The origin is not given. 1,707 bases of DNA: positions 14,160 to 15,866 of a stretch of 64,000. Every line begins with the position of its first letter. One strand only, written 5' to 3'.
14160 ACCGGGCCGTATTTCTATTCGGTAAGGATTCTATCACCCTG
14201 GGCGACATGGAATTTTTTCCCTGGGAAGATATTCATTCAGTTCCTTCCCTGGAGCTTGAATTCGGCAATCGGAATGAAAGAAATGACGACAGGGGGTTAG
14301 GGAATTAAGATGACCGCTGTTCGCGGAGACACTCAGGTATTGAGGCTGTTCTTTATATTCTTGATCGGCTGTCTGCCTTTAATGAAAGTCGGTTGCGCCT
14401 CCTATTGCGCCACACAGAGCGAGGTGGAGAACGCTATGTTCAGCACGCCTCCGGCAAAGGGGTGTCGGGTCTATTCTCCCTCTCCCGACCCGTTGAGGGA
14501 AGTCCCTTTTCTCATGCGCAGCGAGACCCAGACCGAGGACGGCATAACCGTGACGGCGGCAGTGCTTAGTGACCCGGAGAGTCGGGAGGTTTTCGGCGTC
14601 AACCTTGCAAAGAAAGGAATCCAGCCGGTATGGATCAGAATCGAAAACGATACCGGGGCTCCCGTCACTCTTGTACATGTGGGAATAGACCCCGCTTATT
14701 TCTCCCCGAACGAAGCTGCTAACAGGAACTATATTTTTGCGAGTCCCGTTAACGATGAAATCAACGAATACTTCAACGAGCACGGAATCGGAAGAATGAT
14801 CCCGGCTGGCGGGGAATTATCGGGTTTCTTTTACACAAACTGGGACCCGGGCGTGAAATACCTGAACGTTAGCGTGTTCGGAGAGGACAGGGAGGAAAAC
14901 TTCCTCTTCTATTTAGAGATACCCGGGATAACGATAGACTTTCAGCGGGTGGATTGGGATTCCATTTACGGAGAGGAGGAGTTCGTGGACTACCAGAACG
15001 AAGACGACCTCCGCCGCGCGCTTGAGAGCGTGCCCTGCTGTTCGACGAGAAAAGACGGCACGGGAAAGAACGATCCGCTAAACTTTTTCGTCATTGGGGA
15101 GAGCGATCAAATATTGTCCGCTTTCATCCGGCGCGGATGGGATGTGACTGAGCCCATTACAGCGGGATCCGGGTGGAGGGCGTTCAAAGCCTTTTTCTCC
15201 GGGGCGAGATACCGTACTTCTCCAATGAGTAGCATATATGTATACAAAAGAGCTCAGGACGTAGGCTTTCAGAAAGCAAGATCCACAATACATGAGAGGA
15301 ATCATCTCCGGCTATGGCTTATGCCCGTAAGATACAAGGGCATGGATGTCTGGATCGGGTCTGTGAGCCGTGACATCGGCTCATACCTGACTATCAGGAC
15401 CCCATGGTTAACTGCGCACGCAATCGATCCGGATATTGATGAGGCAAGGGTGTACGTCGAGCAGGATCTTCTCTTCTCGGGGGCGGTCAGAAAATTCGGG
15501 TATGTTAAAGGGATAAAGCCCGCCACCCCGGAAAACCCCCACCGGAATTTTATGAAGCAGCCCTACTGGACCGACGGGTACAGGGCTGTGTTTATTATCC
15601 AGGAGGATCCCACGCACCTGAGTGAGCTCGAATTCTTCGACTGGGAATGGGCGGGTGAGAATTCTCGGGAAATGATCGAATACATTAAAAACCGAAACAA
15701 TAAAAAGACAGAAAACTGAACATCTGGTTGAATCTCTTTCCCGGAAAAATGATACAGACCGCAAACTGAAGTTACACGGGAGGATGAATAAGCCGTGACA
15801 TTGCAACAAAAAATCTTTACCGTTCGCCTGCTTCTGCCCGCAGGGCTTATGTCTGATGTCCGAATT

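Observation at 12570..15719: Tandem paralogous lipoproteins of an unrecognised family behind a 416-bp leader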

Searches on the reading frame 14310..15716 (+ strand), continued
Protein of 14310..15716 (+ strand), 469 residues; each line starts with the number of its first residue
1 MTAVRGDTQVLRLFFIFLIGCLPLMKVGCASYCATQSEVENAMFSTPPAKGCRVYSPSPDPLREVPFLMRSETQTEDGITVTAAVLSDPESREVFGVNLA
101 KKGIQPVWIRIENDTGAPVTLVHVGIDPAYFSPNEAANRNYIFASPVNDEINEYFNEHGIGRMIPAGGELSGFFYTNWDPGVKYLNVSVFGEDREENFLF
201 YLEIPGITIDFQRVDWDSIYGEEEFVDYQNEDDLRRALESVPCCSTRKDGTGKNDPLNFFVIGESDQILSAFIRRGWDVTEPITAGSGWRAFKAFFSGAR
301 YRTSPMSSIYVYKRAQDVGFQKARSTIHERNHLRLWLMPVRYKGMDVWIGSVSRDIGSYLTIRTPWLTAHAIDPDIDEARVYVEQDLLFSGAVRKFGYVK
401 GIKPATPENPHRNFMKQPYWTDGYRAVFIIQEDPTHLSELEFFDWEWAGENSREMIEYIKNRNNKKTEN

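Call 95: find_homologous_proteins(query=A8, max_evalue=0.00001)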
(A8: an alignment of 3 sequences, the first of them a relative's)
Query A8 (3 sequences) (278 aa, profile of the alignment): 8000 proteins with E <= 0.00001 among 8000 candidates; the best 120 are listed.
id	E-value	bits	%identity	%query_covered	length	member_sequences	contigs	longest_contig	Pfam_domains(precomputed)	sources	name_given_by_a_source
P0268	1.1e-151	522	96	100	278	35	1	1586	PF14067.12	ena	-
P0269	5.6e-149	513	49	86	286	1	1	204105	PF14067.12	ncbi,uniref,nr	ncbi:LssY C-terminal domain-containing protein [Palleronia sp. LCG004]|uniref:LssY C-terminal domain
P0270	1.7e-137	475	85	100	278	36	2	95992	PF14067.12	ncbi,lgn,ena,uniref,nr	ncbi:MAG: LssY C-terminal domain-containing protein [Nostoc sp. NMS7]|uniref:LssY C-terminal domain-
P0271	1.2e-134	466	82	100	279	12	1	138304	PF14067.12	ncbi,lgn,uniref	ncbi:MAG: LssY C-terminal domain-containing protein [Nostoc sp.]|uniref:LssY C-terminal domain-conta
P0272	1.4e-132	459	81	100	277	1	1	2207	PF14067.12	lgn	-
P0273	5.6e-126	437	71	100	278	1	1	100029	PF14067.12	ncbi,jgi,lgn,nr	ncbi:MAG: LssY C-terminal domain-containing protein [Scytonematopsis contorta HA4267-MV1]|jgi:hypoth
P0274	5.0e-125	434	68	99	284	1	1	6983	PF14067.12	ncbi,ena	-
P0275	6.1e-125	434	86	87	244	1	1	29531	PF14067.12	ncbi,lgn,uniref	ncbi:LssY C-terminal domain-containing protein [Nostoc sp.]|uniref:LssY C-terminal domain-containing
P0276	6.2e-125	434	68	96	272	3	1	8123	PF14067.12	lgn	-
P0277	7.1e-124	431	69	97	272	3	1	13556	PF14067.12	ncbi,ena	-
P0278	8.3e-124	430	-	-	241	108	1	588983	PF14067.12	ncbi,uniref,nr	ncbi:hypothetical protein HFO98_00080 [Rhizobium leguminosarum]|uniref:LssY C-terminal domain-contai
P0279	2.9e-123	429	49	85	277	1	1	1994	PF14067.12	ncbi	-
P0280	2.2e-122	426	50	86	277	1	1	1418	PF14067.12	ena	-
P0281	3.3e-122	425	-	-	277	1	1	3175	PF14067.12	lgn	-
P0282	4.7e-122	425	50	85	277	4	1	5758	PF14067.12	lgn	-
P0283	5.8e-122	424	67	99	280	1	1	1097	PF14067.12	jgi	jgi:hypothetical protein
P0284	1.3e-121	423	66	95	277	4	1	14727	PF14067.12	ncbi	-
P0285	1.7e-121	423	68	90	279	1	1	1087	PF14067.12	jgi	jgi:LssY C-terminus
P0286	2.4e-121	422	69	99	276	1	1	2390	PF14067.12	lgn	-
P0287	3.1e-121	422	48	85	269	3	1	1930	PF14067.12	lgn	-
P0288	4.3e-121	421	47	94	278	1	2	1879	PF14067.12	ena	-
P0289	9.3e-121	420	-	-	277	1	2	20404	PF14067.12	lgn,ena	-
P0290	1.8e-120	419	66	100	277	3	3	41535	PF14067.12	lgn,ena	-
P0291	2.5e-120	419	65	100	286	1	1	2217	PF14067.12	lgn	-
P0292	9.8e-120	417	70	94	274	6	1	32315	PF14067.12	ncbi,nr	ncbi:LssY C-terminal domain-containing protein [Brasilonema sp. CT11]|nr:LssY C-terminal domain-cont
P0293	1.3e-119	417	-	-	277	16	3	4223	PF14067.12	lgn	-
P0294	1.5e-119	416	-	-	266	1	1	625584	PF14067.12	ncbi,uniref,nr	ncbi:LssY C-terminal domain-containing protein [Tianweitania sp. BSSL-BM11]|uniref:LssY C-terminal d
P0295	2.2e-119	416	48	92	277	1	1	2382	PF14067.12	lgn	-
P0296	2.6e-119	416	65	95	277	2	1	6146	PF14067.12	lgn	-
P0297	2.7e-119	416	69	84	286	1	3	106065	PF14067.12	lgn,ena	-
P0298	4.1e-119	415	56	92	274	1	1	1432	PF14067.12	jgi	jgi:hypothetical protein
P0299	8.0e-119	414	48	86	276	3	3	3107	PF14067.12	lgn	-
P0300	8.7e-119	414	66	94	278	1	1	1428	PF14067.12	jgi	jgi:hypothetical protein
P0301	1.1e-118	413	62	99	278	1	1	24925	PF14067.12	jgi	jgi:LssY C-terminus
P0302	1.4e-118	413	61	90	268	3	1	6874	PF14067.12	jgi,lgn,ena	-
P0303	2.2e-118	413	70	86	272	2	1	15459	PF14067.12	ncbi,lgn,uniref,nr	ncbi:LssY C-terminal domain-containing protein [Chroococcus sp. FPU101]|uniref:LssY C-terminal domai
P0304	2.5e-118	412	66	96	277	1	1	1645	PF14067.12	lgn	-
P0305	6.2e-118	411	64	89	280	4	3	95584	PF14067.12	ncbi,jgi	-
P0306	7.8e-118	411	-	-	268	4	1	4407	PF14067.12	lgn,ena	-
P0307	9.7e-118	410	56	87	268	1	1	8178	PF14067.12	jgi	jgi:hypothetical protein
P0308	1.6e-117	410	66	95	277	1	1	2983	PF14067.12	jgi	-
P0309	2.3e-117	409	-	-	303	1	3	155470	PF14067.12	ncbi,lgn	-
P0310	2.6e-117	409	-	-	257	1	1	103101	PF14067.12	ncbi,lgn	-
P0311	2.7e-117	409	-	-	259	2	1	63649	PF14067.12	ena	-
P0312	3.9e-117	408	55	86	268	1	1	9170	PF14067.12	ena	-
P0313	7.4e-117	408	47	88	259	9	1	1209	PF14067.12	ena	-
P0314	8.7e-117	407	55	85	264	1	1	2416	PF14067.12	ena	-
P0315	1.0e-116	407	54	85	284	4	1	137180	PF14067.12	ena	-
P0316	1.0e-116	407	64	95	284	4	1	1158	PF14067.12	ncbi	-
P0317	2.2e-116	406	52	91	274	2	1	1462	PF14067.12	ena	-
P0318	3.8e-116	405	62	94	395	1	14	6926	PF14067.12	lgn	-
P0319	4.9e-116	405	55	88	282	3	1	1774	PF14067.12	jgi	jgi:hypothetical protein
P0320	5.1e-116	405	53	84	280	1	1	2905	PF14067.12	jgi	jgi:hypothetical protein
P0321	7.0e-116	404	-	-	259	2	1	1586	PF14067.12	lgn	-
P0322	1.6e-115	403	58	88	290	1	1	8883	PF14067.12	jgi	jgi:hypothetical protein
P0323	1.7e-115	403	56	83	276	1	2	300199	PF14067.12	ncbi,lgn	ncbi:MAG: LssY C-terminal domain-containing protein [Phyllobacterium sp.]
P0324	1.9e-115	403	54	82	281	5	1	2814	PF14067.12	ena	-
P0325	3.3e-115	402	51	85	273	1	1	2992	PF14067.12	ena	-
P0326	4.3e-115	402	62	99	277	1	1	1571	PF14067.12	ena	-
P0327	6.0e-115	401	-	-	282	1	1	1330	PF14067.12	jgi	-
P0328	6.3e-115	401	61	99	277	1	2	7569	PF14067.12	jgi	jgi:LssY C-terminus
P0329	7.6e-115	401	48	96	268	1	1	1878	PF14067.12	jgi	jgi:hypothetical protein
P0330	8.8e-115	401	53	83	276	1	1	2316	PF14067.12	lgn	-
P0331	1.5e-114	400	52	90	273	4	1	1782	PF14067.12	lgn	-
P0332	1.6e-114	400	51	90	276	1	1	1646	PF14067.12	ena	-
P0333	2.3e-114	399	44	98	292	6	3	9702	PF14067.12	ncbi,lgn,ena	-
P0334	2.4e-114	399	50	92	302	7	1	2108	PF14067.12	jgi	jgi:hypothetical protein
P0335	2.9e-114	399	55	91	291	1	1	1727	PF14067.12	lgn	-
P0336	3.0e-114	399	63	96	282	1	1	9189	PF14067.12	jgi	jgi:LssY C-terminus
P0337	3.3e-114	399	55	88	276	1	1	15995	PF14067.12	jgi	jgi:hypothetical protein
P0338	3.4e-114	399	56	93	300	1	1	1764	PF14067.12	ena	-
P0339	3.7e-114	399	50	88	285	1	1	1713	PF14067.12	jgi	jgi:hypothetical protein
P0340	3.9e-114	399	-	-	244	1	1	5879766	PF14067.12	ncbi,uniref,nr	ncbi:LssY C-terminal domain-containing protein [Rhizobium sp. TH2]|uniref:LssY C-terminal domain-con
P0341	4.3e-114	398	53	85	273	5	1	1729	PF14067.12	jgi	jgi:hypothetical protein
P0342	4.9e-114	398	51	99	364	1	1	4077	PF14067.12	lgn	-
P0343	5.1e-114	398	-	-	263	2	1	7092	PF14067.12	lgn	-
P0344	6.8e-114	398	48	85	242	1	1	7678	PF14067.12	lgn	-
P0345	7.3e-114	398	60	87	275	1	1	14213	PF14067.12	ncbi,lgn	ncbi:MAG: LssY C-terminal domain-containing protein [Pirellulales bacterium]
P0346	7.6e-114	398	61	100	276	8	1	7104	PF14067.12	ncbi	ncbi:MAG: LssY C-terminal domain-containing protein [Coleofasciculaceae cyanobacterium]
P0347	8.8e-114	397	-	-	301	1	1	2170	PF14067.12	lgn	-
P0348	1.2e-113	397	52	90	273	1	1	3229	PF14067.12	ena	-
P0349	1.4e-113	397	57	90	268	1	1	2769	PF14067.12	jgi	jgi:hypothetical protein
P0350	1.5e-113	397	58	95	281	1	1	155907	PF14067.12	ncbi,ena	-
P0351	1.5e-113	397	53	98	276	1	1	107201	PF14067.12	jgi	jgi:hypothetical protein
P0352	1.5e-113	397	55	95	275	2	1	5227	PF14067.12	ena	-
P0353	1.5e-113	397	-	-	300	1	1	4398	PF14067.12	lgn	-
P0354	1.9e-113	396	50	89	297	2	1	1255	PF14067.12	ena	-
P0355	1.9e-113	396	52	96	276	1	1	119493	PF14067.12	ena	-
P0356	2.0e-113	396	54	81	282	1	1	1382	PF14067.12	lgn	-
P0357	2.1e-113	396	56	90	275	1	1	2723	PF14067.12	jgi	-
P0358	2.3e-113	396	51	89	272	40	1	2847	PF14067.12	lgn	-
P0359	2.6e-113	396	54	87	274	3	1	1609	PF14067.12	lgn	-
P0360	3.2e-113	396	52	83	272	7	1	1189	PF14067.12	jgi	-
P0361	3.2e-113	396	52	90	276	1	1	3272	PF14067.12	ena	-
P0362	3.8e-113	395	49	91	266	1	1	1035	PF14067.12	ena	-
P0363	4.8e-113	395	62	96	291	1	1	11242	PF14067.12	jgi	jgi:LssY C-terminus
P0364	5.9e-113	395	51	87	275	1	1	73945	PF14067.12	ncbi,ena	-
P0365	6.4e-113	395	50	96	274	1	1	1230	PF14067.12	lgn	-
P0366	6.7e-113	395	59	95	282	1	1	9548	PF14067.12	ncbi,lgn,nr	ncbi:MAG TPA: LssY C-terminal domain-containing protein [Pirellulales bacterium]|nr:LssY C-terminal 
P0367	7.0e-113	394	54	86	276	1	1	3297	PF14067.12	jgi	jgi:hypothetical protein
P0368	7.1e-113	394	49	85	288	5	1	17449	PF14067.12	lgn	-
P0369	7.3e-113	394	50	95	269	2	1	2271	PF14067.12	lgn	-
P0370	7.4e-113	394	53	87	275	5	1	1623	PF14067.12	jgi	jgi:LssY C-terminus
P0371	7.6e-113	394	51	84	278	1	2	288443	PF14067.12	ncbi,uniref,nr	ncbi:LssY C-terminal domain-containing protein [Microvirga massiliensis]|uniref:LssY C-terminal doma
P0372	7.9e-113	394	61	88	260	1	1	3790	PF14067.12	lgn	-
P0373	8.2e-113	394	62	89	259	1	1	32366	PF14067.12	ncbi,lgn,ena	-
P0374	8.3e-113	394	54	85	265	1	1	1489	PF14067.12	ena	-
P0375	8.4e-113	394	48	96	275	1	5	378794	PF14067.12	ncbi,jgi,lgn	jgi:hypothetical protein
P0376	8.7e-113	394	56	92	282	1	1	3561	PF14067.12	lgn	-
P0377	8.9e-113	394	51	93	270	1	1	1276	PF14067.12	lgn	-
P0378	9.0e-113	394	54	87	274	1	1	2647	PF14067.12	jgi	jgi:hypothetical protein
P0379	1.1e-112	394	-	-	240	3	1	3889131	PF14067.12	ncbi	ncbi:LssY C-terminal domain-containing protein [Ensifer canadensis]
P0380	1.2e-112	394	48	96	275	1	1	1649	PF14067.12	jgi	jgi:hypothetical protein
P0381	1.2e-112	394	-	-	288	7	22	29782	PF14067.12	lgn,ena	-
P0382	1.2e-112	394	49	90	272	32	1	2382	PF14067.12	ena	-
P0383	1.3e-112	394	59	95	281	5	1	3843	PF14067.12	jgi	jgi:hypothetical protein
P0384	1.3e-112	394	65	95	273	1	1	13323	PF14067.12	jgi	jgi:hypothetical protein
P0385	1.4e-112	394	60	94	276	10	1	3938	PF14067.12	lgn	-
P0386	1.5e-112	393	57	96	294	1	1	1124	PF14067.12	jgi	jgi:hypothetical protein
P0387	1.6e-112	393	57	90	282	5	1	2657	PF14067.12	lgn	-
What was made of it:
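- Closest known: Short-type LssY_C proteins. Different: The family is much larger, at least 8000 hits (call 95).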

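Call 97: search_protein_families(library=padloc, proteins=[window:14310-15716:+], max_evalue=0.01)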
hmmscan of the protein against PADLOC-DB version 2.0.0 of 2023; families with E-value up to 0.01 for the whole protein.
window:14310-15716:+ (469 aa): 0 families

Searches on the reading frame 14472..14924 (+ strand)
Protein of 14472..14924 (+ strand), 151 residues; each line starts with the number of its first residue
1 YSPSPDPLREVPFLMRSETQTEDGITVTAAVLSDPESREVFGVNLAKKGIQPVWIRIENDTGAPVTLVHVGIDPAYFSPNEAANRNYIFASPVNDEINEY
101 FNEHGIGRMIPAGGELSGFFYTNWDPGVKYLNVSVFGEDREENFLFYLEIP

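Call 63: search_protein_representatives(alignment_id=A6)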
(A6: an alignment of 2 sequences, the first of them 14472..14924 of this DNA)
Query: 2 sequences, 158 profile positions. Proteins with E-value up to 0.001 (for the whole library): 1189; up to 1e-10: 778; up to 1e-30: 62. The best 150 are listed.
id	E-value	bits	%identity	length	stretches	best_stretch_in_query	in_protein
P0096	1.8e-70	251.9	-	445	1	4-158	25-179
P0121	1.0e-60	220.2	-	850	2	5-155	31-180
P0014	5.4e-60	217.9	-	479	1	1-157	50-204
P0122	7.2e-55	201.2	-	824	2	7-158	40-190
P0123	5.5e-53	195.1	-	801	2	11-156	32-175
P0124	1.3e-46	174.4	-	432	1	4-158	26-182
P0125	1.1e-45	171.4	-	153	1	1-129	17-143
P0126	4.9e-45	169.3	-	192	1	4-156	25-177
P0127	1.6e-42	161.2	-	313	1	3-158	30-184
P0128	2.2e-41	157.4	-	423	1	7-157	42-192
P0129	1.0e-40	155.3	-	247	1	4-158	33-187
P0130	7.1e-40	152.5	-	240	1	4-157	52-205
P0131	1.5e-39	151.4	-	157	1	5-157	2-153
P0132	2.6e-39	150.7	-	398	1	8-155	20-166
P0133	5.8e-39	149.6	-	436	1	4-158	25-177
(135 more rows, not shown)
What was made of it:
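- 14472..14924 (+): P2 N-terminal Ig-like beta-sandwich domain (residues 55-205). A profile of this domain finds 1189 cluster representatives, always at the protein N-terminus (call 63).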

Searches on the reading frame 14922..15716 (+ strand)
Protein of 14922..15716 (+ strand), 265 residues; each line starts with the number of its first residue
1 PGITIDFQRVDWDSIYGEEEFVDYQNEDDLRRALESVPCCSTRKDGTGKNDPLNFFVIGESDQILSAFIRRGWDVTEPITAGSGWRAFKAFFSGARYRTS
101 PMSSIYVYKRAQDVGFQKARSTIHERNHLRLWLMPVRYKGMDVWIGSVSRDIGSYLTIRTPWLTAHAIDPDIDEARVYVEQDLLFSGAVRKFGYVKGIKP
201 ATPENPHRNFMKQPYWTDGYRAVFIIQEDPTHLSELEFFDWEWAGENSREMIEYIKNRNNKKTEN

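Call 40: predict_structure(alignment_id=A3)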
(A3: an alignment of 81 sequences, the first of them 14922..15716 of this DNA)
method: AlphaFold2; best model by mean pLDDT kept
length: 265 residues; sequences in the alignment: 81
mean_pLDDT: 87.0   pTM: 0.85
mean pLDDT of the five models: 87.0, 86.9, 86.2, 86.0, 83.6
residues with pLDDT >= 90: 163; 70-90: 66; 50-70: 34; < 50: 2
segments of 3 or more residues with pLDDT < 50: none
pLDDT, mean of each block of 10 residues (from residue 1): 68 85 97 97 94 97 92 82 59 55 88 90 79 97 96 76 76 95 95 96 95 94 96 93 87 88 76
secondary structure, 60 per line:
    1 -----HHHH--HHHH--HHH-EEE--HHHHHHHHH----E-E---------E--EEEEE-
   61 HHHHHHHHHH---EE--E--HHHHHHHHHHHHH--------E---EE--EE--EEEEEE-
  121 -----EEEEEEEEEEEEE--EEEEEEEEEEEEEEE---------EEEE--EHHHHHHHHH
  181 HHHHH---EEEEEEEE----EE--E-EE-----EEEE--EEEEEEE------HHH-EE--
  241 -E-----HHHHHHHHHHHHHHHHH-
elements in order: H6-9 H12-15 E22-24 H27-35 E55-59 H61-70 H81-93 E114-119 E126-138 E141-155 E165-168 H172-185 E189-196 E214-217 E220-226 H248-264
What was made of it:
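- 15039..15581 (+): P2 LssY_C domain (residues 244-424). It carries the candidate functional residues D278, E281, Q321, R330, R354, D355 and D373. Domain model pLDDT 87 (call 40).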

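Call 98: fold_search(model_id=the predicted structure, library=pdb)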
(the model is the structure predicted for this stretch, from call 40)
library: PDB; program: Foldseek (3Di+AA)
matches with E <= 10: 258; with E <= 0.001: 0
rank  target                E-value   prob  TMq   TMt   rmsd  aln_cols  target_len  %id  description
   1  4ola_A                1.2e-01  0.04  0.10  0.04  19.4       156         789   11  Crystal Structure of Human Argonaute2 (released 2014-02-05)
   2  2yh6_A                2.2e-01  0.38  0.23  0.47   6.7       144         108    9  Structure of the N-terminal domain of BamC from E. coli (released 2011-05-25)
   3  3tgo_D                3.3e-01  0.28  0.22  0.30   6.6       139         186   12  Crystal structure of the E. coli BamCD complex (released 2011-09-28)
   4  4ds8_A                5.1e-01  0.03  0.14  0.18  15.5       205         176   11  Complex structure of abscisic acid receptor PYL3-(+)-ABA-HAB1 in the presence of Mn2+ (released 2012-06-06)
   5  2yh6_D                5.4e-01  0.25  0.24  0.48   6.4       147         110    7  Structure of the N-terminal domain of BamC from E. coli (released 2011-05-25)
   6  6mfr_B                6.5e-01  0.01  0.09  0.04  19.3       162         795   10  Human Argonaute2-miR-122 bound to a target RNA with three central mismatches (bu3) (released 2019-08-07)
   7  4pke                  6.9e-01  0.04  0.09  0.11  11.6       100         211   15  The structure of a conserved Piezo channel domain reveals a novel beta sandwich fold (released 2014-10-08)
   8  2yh6_C                7.4e-01  0.16  0.22  0.45   6.9       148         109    9  Structure of the N-terminal domain of BamC from E. coli (released 2011-05-25)
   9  2laf_MODEL_1_A        8.8e-01  0.10  0.20  0.38   7.8       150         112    9  NMR solution structure of the N-terminal domain of the E. coli lipoprotein BamC (released 2011-06-01)
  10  4kre_A                1.5e+00  0.01  0.10  0.04  18.3       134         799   16  Structure of Human Argonaute-1 bound to endogenous Sf9 RNA (released 2013-06-19)
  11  3njo_B                1.6e+00  0.04  0.15  0.20   9.4        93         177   11  X-ray crystal structure of the Pyr1-pyrabactin A complex (released 2010-08-18)
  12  4dsc_B                1.6e+00  0.03  0.19  0.24  10.5       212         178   11  Complex structure of abscisic acid receptor PYL3 with (+)-ABA in spacegroup of H32 at 1.95A (released 2012-06-06)
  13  8zkh_A                1.7e+00  0.10  0.11  0.04   3.2        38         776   16  Structure of Polycystin-1/Polycystin-2 complex with phosphatidylglycerol-bound (released 2025-05-21)
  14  2zvl_F                1.7e+00  0.03  0.12  0.13  16.4       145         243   12  Crystal structure of PCNA in complex with DNA polymerase kappa fragment (released 2009-02-10)
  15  5vf3_a                1.7e+00  0.01  0.12  0.08  21.1       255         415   12  Bacteriophage T4 isometric capsid (released 2017-09-13)
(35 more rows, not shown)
